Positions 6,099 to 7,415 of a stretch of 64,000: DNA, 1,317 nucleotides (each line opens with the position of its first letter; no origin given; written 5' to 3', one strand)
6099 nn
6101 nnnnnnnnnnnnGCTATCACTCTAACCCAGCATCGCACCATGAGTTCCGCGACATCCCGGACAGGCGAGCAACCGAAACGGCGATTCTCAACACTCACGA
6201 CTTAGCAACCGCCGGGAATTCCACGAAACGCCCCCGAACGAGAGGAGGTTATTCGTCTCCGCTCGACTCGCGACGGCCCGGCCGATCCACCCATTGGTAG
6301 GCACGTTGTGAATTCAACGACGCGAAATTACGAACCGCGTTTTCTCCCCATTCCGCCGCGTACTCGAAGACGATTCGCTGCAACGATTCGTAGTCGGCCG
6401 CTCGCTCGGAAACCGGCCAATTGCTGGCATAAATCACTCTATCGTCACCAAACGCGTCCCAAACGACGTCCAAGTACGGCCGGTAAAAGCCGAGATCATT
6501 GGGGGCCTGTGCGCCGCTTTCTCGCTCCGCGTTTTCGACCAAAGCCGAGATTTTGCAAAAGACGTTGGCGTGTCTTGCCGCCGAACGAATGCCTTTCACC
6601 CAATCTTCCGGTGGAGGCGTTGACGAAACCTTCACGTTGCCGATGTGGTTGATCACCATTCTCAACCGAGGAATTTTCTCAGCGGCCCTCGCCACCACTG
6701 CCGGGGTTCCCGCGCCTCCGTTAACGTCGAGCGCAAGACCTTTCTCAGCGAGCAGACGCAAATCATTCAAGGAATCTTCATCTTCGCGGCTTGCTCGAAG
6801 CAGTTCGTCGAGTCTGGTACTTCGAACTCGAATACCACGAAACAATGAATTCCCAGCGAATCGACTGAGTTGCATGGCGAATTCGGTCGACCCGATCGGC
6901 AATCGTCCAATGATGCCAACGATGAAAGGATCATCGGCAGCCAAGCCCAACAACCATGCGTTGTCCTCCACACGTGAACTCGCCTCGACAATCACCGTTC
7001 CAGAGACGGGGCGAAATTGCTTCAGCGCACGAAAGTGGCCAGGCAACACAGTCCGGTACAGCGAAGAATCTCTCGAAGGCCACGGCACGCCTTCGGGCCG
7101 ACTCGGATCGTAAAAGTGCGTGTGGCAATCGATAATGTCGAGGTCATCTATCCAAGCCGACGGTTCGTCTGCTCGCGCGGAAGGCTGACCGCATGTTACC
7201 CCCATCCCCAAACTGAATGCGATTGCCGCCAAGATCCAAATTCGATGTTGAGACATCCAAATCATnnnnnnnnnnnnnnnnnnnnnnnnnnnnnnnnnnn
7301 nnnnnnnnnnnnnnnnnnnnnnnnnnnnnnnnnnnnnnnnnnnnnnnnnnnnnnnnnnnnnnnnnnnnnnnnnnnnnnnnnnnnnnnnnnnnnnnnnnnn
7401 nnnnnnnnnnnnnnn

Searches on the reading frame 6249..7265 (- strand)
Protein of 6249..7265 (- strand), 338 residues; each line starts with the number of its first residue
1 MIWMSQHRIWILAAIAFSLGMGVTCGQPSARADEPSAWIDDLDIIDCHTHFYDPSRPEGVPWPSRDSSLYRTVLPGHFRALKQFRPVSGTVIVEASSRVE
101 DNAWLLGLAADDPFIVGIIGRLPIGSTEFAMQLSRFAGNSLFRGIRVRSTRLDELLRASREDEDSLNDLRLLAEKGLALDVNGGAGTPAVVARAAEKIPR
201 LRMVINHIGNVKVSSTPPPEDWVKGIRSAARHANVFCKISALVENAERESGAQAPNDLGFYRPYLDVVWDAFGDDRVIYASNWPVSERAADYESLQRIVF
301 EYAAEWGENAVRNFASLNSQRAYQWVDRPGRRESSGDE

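Call 25: search_protein_families(library=pfam, proteins=[window:6249-7265:-], max_evalue=0.00001)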
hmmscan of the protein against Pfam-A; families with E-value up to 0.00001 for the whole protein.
window:6249-7265:- (338 aa): 1 family
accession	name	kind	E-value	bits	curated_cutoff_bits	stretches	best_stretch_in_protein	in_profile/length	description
PF04909.20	Amidohydro_2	-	1e-33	117.8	26.4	1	45-324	1-288/289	Amidohydrolase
